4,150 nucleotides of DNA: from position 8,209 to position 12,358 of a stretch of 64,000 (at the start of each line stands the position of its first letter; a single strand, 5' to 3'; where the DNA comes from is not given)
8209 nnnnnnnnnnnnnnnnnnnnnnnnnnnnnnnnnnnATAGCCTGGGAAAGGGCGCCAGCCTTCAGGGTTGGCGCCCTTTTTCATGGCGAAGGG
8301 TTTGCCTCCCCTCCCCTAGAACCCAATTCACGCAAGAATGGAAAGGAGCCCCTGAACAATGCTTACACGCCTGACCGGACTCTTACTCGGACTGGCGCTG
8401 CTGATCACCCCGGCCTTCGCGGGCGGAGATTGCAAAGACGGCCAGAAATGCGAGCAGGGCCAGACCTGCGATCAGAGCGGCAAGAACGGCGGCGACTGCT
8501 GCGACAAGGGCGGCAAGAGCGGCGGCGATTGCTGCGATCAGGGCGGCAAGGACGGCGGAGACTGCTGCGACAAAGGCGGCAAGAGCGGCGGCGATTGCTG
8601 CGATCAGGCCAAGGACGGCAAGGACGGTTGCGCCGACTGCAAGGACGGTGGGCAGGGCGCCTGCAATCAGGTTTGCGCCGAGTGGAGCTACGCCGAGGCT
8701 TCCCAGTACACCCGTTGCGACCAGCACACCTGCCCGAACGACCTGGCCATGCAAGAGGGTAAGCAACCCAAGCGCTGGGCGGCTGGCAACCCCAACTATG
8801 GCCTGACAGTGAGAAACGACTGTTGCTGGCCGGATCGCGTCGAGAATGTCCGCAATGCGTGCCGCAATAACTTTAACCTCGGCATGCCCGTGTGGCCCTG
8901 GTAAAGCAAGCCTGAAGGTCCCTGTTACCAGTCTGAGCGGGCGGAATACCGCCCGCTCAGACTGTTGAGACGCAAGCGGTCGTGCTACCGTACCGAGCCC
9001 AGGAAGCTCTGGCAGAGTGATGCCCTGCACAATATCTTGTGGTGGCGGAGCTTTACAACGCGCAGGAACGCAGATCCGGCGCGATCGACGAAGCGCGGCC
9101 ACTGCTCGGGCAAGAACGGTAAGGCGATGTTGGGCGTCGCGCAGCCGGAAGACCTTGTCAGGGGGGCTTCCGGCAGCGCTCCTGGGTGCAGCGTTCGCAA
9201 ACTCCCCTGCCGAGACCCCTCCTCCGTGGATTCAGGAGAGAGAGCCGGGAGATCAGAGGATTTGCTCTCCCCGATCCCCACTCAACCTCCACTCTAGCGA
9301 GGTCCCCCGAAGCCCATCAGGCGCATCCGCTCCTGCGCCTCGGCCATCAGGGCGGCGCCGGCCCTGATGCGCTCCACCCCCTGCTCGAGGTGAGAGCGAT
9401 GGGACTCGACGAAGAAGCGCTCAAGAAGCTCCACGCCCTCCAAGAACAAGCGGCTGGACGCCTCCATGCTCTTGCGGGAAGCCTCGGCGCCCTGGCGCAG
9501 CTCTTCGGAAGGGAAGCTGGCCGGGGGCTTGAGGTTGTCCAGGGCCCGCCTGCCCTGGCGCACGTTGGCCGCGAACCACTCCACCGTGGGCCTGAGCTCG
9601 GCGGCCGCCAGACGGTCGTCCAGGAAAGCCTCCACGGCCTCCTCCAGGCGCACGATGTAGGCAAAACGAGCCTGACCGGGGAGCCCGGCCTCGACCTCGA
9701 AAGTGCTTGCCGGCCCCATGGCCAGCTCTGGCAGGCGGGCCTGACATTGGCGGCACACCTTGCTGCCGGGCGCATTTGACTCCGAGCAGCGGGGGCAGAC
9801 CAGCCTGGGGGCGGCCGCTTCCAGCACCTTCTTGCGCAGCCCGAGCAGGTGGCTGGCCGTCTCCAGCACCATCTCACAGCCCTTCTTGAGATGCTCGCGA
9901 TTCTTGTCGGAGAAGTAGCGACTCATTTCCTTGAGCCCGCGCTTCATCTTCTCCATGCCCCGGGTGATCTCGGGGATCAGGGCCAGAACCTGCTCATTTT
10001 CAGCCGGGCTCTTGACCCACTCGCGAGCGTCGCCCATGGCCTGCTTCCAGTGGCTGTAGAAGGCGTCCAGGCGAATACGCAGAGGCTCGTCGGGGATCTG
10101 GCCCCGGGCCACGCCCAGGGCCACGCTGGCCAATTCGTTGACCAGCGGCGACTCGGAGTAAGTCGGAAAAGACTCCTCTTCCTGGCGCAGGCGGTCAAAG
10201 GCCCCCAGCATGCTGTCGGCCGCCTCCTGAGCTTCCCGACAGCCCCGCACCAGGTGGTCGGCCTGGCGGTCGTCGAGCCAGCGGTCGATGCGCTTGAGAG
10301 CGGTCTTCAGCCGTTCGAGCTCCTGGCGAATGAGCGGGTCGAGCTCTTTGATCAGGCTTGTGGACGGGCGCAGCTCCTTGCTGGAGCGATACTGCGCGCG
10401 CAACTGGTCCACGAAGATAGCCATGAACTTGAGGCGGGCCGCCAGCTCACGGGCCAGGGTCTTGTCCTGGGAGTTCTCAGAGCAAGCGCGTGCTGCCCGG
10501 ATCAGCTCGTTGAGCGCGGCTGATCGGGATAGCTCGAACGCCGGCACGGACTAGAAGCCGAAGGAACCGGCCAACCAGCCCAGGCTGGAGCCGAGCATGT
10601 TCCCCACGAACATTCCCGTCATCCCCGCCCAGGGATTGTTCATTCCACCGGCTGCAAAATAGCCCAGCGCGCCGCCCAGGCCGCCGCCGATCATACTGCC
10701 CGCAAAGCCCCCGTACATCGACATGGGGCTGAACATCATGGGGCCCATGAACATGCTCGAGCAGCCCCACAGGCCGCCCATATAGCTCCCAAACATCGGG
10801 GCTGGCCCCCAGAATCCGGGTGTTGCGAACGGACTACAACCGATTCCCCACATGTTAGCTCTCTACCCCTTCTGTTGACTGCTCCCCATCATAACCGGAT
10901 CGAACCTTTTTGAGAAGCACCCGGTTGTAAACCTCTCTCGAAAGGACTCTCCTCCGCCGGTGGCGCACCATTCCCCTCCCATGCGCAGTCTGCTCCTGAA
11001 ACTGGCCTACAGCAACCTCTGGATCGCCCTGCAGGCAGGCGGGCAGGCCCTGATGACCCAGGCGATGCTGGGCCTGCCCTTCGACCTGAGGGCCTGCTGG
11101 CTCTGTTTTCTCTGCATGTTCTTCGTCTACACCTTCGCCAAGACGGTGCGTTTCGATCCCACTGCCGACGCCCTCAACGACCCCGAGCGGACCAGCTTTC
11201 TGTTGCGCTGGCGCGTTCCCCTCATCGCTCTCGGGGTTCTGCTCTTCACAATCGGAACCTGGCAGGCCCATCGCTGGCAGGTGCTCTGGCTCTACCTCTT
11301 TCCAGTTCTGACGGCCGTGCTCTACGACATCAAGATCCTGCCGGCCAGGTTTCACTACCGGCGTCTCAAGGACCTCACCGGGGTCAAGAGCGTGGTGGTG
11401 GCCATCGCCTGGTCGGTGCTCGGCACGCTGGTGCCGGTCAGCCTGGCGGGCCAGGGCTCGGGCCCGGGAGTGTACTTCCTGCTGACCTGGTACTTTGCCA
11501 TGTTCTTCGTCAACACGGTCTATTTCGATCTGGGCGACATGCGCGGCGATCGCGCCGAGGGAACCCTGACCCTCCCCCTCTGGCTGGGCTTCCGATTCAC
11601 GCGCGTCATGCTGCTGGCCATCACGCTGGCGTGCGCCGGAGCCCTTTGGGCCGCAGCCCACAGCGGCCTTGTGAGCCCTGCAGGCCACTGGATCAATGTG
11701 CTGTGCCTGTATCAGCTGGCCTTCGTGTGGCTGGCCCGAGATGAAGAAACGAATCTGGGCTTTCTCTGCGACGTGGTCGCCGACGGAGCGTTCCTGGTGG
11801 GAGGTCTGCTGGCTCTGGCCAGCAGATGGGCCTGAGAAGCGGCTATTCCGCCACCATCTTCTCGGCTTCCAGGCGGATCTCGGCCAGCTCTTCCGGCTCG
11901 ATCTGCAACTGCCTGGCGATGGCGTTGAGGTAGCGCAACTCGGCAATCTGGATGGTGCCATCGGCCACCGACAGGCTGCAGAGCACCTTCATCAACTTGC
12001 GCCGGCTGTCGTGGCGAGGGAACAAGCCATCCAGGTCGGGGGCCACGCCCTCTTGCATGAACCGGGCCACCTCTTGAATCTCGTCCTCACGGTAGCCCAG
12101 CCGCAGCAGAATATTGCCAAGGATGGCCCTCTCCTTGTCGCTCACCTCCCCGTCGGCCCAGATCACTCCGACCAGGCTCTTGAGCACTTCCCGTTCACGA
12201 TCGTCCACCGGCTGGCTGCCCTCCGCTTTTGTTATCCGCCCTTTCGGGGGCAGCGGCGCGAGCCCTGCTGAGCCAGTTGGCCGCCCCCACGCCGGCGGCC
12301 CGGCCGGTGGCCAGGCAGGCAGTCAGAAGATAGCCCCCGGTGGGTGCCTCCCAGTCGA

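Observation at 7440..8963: Tandem trio of secreted proteins built from CC/CCC cysteine-doublet repeats encoded by tandem DNA repeats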

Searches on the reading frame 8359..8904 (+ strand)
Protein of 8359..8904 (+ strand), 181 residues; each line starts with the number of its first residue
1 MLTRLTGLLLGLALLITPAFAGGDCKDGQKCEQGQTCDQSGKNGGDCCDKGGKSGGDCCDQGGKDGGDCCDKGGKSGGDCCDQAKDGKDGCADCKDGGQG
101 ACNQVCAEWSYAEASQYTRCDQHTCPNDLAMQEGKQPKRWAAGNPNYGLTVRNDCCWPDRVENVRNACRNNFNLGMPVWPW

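Call 5: search_protein_families(library=pfam, proteins=[window:8359-8904:+], max_evalue=1)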
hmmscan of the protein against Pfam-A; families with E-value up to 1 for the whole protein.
window:8359-8904:+ (181 aa): 1 family
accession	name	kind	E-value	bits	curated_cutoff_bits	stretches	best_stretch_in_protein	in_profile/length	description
PF07172.16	GRP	-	0.061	14.4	30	1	5-84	8-75/90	Glycine rich protein family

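Call 9: find_encoding_contigs(protein=window:8359-8904:+, flank=10000, max_places=6)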
Protein window:8359-8904:+ (181 aa): 4 contigs read that carry it; 2 places shown.
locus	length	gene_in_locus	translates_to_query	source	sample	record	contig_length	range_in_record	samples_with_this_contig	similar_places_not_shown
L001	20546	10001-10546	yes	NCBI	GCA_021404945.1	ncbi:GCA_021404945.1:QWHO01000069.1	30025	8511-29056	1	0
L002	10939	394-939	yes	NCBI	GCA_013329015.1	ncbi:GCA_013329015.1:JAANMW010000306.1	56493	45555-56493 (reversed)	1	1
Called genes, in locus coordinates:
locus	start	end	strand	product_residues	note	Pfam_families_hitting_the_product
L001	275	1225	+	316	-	PF00291:PALP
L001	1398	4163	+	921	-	PF00111:Fer2 (weak), PF13085:Fer2_3 (weak), PF01799:Fer2_2, PF01315:Ald_Xan_dh_C, PF02738:MoCoBD_1, PF20256:MoCoBD_2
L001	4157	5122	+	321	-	PF00941:FAD_binding_5, PF03450:CO_deh_flav_C (weak)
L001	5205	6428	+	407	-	PF00682:HMGL-like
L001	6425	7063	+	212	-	PF03006:HlyIII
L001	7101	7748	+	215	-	PF02798:GST_N, PF13417:GST_N_3, PF13409:GST_N_2, PF00043:GST_C, PF14497:GST_C_3 (weak), PF13410:GST_C_2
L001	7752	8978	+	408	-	PF01266:DAO, PF01593:Amino_oxidase, PF07992:Pyr_redox_2 (weak), PF13450:NAD_binding_8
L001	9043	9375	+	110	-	-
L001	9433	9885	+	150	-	-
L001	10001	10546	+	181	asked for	-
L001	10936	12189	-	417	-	-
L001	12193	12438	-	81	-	-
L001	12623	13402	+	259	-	PF01040:UbiA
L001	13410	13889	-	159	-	PF04391:DUF533 (weak), PF05099:TerB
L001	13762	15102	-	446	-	PF03486:HI0933_like, PF01266:DAO (weak), PF22780:HI0933_like_1st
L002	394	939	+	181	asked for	-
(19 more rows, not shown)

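Call 14: search_protein_families(library=ncbifam, proteins=[window:8359-8904:+], max_evalue=1)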
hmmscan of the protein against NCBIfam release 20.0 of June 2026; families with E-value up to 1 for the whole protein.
window:8359-8904:+ (181 aa): 0 families

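Call 15: find_homologous_proteins(query=window:8359-8904:+, max_evalue=0.01)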
Query window:8359-8904:+ (181 aa): 5 proteins with E <= 0.01 among 812 candidates.
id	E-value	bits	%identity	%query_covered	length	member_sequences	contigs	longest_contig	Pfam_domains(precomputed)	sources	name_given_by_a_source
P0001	3.7e-121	421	100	100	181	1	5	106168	-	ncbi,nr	ncbi:hypothetical protein DYH09_09335 [bacterium CPR1]|nr:hypothetical protein [bacterium CPR1]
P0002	8.6e-92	325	80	100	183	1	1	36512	-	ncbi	-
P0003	3.7e-81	290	73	100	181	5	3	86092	-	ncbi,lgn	-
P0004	9.4e-40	155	62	56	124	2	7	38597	-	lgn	-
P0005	6.6e-39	152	51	97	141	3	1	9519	-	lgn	-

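Call 18: find_encoding_contigs(protein=P0002, flank=6000, max_places=3)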
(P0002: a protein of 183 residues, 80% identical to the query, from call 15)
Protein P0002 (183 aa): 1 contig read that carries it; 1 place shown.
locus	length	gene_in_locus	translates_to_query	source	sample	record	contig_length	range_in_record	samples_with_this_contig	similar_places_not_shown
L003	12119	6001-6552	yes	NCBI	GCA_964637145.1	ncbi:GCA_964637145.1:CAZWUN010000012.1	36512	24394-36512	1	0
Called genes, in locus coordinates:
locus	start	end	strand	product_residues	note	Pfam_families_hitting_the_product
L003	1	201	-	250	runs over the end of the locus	-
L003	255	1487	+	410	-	PF03486:HI0933_like, PF01266:DAO (weak), PF22780:HI0933_like_1st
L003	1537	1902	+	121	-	PF05099:TerB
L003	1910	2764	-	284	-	PF01040:UbiA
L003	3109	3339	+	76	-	-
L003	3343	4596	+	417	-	-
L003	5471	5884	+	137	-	-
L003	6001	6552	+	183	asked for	-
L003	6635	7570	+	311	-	PF12146:Hydrolase_4, PF00561:Abhydrolase_1, PF12697:Abhydrolase_6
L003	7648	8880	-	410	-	PF01266:DAO, PF01593:Amino_oxidase, PF07992:Pyr_redox_2 (faint), PF13450:NAD_binding_8, PF01593:Amino_oxidase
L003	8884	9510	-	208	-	PF02798:GST_N, PF13417:GST_N_3, PF13409:GST_N_2, PF00043:GST_C, PF13410:GST_C_2, PF14497:GST_C_3 (weak)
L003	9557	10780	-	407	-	PF00682:HMGL-like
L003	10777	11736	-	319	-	PF00941:FAD_binding_5, PF03450:CO_deh_flav_C (weak)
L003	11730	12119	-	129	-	?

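Call 19: find_encoding_contigs(protein=P0003, flank=6000, max_places=3)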
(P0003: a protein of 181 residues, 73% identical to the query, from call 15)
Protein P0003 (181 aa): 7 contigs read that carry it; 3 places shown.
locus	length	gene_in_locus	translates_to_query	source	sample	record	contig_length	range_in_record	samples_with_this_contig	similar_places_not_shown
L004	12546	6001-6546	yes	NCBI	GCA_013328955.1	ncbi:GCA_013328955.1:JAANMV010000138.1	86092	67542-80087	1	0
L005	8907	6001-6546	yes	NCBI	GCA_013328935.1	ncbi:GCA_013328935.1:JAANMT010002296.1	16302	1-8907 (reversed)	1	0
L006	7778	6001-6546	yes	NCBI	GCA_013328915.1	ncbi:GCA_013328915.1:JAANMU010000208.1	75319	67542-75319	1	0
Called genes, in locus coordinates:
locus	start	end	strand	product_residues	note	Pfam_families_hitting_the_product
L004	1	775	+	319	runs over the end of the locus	PF00941:FAD_binding_5, PF03450:CO_deh_flav_C (weak)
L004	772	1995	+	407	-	PF00682:HMGL-like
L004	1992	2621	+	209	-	PF03006:HlyIII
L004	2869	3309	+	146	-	PF22041:GST_C_7 (weak), PF00043:GST_C, PF14497:GST_C_3 (weak), PF13410:GST_C_2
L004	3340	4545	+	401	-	PF01266:DAO (faint), PF01593:Amino_oxidase, PF13450:NAD_binding_8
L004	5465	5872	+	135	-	-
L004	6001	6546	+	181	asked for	-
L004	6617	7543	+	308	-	PF00561:Abhydrolase_1, PF12146:Hydrolase_4, PF12697:Abhydrolase_6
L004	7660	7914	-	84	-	-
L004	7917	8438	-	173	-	PF08843:AbiEii (weak)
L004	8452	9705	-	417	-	-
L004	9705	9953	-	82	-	-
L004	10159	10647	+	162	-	PF00903:Glyoxalase, PF18029:Glyoxalase_6 (weak)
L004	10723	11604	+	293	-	PF01040:UbiA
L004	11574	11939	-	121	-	PF04391:DUF533 (weak), PF05099:TerB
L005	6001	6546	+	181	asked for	-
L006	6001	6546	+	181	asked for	-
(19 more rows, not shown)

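Call 20: find_encoding_contigs(protein=P0004, flank=6000, max_places=3)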
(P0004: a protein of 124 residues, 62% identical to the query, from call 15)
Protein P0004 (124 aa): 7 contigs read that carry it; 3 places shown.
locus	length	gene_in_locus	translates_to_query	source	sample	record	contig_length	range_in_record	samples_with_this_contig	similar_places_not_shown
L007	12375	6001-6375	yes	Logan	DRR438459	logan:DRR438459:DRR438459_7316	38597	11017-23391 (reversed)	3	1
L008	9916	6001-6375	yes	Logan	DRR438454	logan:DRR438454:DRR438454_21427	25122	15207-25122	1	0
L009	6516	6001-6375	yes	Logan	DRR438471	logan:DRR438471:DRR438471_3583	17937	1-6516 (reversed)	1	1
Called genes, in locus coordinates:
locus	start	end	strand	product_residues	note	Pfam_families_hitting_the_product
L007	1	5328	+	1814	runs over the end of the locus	PF07238:PilZ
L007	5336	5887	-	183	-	PF03942:DTW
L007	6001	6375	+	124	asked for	-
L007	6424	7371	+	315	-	PF12697:Abhydrolase_6, PF00561:Abhydrolase_1, PF12146:Hydrolase_4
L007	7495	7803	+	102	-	-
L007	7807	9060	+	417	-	-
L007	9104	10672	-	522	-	PF01266:DAO (faint), PF03486:HI0933_like, PF22780:HI0933_like_1st, PF04391:DUF533 (weak), PF05099:TerB (faint)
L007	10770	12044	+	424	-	-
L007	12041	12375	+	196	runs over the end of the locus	PF03473:MOSC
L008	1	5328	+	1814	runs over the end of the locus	PF07238:PilZ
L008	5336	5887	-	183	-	PF03942:DTW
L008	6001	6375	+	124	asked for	-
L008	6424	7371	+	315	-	PF12697:Abhydrolase_6, PF00561:Abhydrolase_1, PF12146:Hydrolase_4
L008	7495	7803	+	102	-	-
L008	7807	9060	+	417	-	-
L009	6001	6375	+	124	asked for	-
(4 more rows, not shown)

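Call 21: find_encoding_contigs(protein=P0005, flank=6000, max_places=3)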
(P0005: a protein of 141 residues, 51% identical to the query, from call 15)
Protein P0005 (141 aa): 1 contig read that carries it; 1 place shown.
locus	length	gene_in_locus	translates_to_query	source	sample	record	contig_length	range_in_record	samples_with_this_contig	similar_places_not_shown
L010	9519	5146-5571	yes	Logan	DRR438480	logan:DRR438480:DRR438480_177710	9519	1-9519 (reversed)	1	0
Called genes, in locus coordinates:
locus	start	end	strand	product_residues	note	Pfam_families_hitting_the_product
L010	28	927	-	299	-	PF23414:Beta-prop_EML_2 (faint), PF23381:Beta-prop_IFT122_1st (faint), PF00400:WD40 (faint)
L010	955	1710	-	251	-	PF12796:Ank_2, PF13637:Ank_4 (weak), PF13857:Ank_5 (weak), PF00023:Ank (weak), PF13637:Ank_4, PF12796:Ank_2, PF12796:Ank_2, PF13637:Ank_4, +3 more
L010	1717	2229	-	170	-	-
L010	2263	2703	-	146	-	PF00571:CBS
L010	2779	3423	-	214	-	PF03473:MOSC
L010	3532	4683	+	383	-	PF00890:FAD_binding_2 (weak), PF01494:FAD_binding_3 (weak), PF03486:HI0933_like, PF07992:Pyr_redox_2 (faint), PF13450:NAD_binding_8 (weak), PF01266:DAO (weak), PF22780:HI0933_like_1st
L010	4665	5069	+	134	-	PF04391:DUF533 (weak), PF05099:TerB (faint)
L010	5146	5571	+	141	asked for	-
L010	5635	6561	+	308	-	PF00561:Abhydrolase_1, PF12697:Abhydrolase_6, PF12146:Hydrolase_4 (weak)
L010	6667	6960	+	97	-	-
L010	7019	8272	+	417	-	-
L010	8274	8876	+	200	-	PF03942:DTW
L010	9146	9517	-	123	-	?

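Call 33: find_related_loci(query=A1, collection=genome_contigs, flank=8000)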
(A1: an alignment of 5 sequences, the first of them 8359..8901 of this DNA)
Query A1 (181 aa) in genome_contigs; peptide patterns used: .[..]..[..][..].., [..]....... (x = any residue, [..] = any of these).
43 stretches matched a pattern; 3 encode a relative of the query (tblastn E <= 1e-3); 3 distinct loci.
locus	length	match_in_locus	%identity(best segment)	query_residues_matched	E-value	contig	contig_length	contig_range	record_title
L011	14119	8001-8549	80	1-181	8e-92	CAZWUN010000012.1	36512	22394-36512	MAG TPA_asm: uncultured Burkholderiales bacterium isolate SRP329715_co1_362 genome assembly, contig: NODE_1524_length_36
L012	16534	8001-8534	76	1-181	7e-89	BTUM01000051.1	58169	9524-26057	MAG: Candidatus Xenobia bacterium AMX-MBFR-33 DNA, sequence051, whole genome shotgun sequence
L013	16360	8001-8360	49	1-175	1e-34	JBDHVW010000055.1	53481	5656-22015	MAG: Vulcanimicrobiota bacterium isolate AS-MICRO-3CA.307 NODE_2159_length_53481_cov_5.513606, whole genome shotgun sequ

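Call 43: predict_structure(alignment_id=A1)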
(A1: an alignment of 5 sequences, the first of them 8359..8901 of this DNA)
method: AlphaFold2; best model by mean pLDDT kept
length: 181 residues; sequences in the alignment: 5
mean_pLDDT: 35.7   pTM: 0.17
mean pLDDT of the five models: 35.7, 34.4, 33.3, 31.5, 30.7
residues with pLDDT >= 90: 0; 70-90: 0; 50-70: 3; < 50: 178
segments of 3 or more residues with pLDDT < 50: 1-26, 28-35, 38-181
pLDDT, mean of each block of 10 residues (from residue 1): 40 30 41 47 43 33 30 29 28 28 33 39 40 42 38 35 35 33 26
secondary structure, 60 per line:
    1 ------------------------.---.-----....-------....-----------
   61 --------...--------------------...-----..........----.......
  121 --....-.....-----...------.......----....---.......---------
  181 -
elements in order: E35-38 E46-49 H100-109 E117-120 E123-126 H128-132 H147-153 H158-161 H165-171
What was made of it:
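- Tried and rejected: Structure of g3 (AlphaFold with 5 sequences): mean pLDDT 35.7, unusable (call 43).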

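Call 96: search_solved_structures(query=A1, max_evalue=10)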
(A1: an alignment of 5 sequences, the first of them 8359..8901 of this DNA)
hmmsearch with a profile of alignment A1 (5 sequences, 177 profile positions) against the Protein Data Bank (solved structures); distinct sequences matched with E-value up to 10: 1.
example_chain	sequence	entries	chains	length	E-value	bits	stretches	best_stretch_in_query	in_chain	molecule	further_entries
1c2n_A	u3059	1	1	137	0.95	12.7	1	5-55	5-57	CYTOCHROME C2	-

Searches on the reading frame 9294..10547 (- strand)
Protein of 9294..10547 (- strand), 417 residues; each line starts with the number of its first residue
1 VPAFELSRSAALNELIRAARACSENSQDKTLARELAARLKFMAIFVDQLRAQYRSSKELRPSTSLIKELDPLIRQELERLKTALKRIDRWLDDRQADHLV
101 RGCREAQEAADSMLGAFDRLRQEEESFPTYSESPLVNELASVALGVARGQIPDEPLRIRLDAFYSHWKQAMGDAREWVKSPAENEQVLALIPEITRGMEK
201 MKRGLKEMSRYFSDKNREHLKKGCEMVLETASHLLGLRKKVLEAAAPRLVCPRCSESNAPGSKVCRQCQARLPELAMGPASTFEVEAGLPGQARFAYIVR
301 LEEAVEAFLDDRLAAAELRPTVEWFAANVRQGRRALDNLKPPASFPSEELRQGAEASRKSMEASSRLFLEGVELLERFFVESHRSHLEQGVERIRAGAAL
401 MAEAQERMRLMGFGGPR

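Call 5: search_protein_families(library=pfam, proteins=[window:9294-10547:-], max_evalue=1)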
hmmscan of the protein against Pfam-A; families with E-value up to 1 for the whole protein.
window:9294-10547:- (417 aa): 10 families
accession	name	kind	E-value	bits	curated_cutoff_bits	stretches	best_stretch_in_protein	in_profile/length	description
PF12773.13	DZR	-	0.00062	20.3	27.3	1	251-273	1-23/45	Double zinc ribbon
PF24463.1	DUF7577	-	0.0053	16.8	28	1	249-273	3-27/27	Domain of unknown function (DUF7577)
PF13248.11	Zn_ribbon_3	-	0.011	15.6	27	1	250-272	4-26/26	zinc-ribbon domain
PF18912.6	DZR_2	-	0.02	15.1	27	1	247-274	7-33/56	Double zinc ribbon domain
PF06780.16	Erp_C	-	0.074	13.5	24.3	0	191-217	103-129/140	Erp protein C-terminus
PF13240.11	Zn_Ribbon_1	-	0.074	13.3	25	1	251-268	2-19/23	zinc-ribbon domain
PF00641.23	Zn_ribbon_RanBP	-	0.08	12.7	27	1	251-270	7-26/30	Zn-finger in Ran binding protein and others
PF09030.15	Creb_binding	-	0.13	13.3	26.6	1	10-57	61-108/110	Creb binding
PF14104.11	DUF4277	-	0.18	12.7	25.4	0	70-120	44-95/109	Domain of unknown function (DUF4277)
PF02970.22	TBCA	-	0.33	11.7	30.3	0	46-108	34-94/99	Tubulin binding cofactor A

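Call 14: search_protein_families(library=ncbifam, proteins=[window:9294-10547:-], max_evalue=1)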
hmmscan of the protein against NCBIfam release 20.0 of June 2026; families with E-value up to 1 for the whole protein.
window:9294-10547:- (417 aa): 4 families
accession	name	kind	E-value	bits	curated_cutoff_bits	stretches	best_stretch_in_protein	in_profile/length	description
NF047516.1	LA_3659_fam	equivalog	0.056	13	36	0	189-232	127-170/221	LA_3659 family protein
NF047514.1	SpiroCoCo_N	equivalog_domain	0.056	13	75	0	189-232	127-170/221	SpiroCoCo family coiled-coil protein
NF003161.0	PRK04136.1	equivalog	0.064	12.8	54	1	249-269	15-35/49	50S ribosomal protein L40e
NF011149.0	PRK14559.1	equivalog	0.088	11.5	374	1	249-273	2-26/642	serine/threonine phosphatase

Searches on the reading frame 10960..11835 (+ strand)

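Call 54: search_protein_families(library=pfam, proteins=[window:10960-11835:+], max_evalue=0.001)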
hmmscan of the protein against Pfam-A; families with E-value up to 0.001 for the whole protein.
window:10960-11835:+ (291 aa): 1 family
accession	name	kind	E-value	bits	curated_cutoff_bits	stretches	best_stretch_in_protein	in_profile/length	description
PF01040.23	UbiA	-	2e-10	40.8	34.2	1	41-264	17-239/250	UbiA prenyltransferase family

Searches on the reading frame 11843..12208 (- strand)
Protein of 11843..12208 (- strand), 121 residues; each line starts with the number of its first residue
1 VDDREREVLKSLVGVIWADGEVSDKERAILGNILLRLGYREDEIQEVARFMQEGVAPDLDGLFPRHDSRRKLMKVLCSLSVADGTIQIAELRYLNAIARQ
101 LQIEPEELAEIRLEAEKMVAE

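Call 54: search_protein_families(library=pfam, proteins=[window:11843-12208:-], max_evalue=0.001)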
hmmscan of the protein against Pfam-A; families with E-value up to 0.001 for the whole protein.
window:11843-12208:- (121 aa): 2 families
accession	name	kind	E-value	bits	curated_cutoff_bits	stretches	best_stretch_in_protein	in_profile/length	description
PF05099.18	TerB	-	2.5e-11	44.3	24.4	1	9-112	5-117/118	Tellurite resistance protein TerB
PF04391.17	DUF533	-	7.7e-06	26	29.6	1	3-112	68-175/178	Protein of unknown function (DUF533)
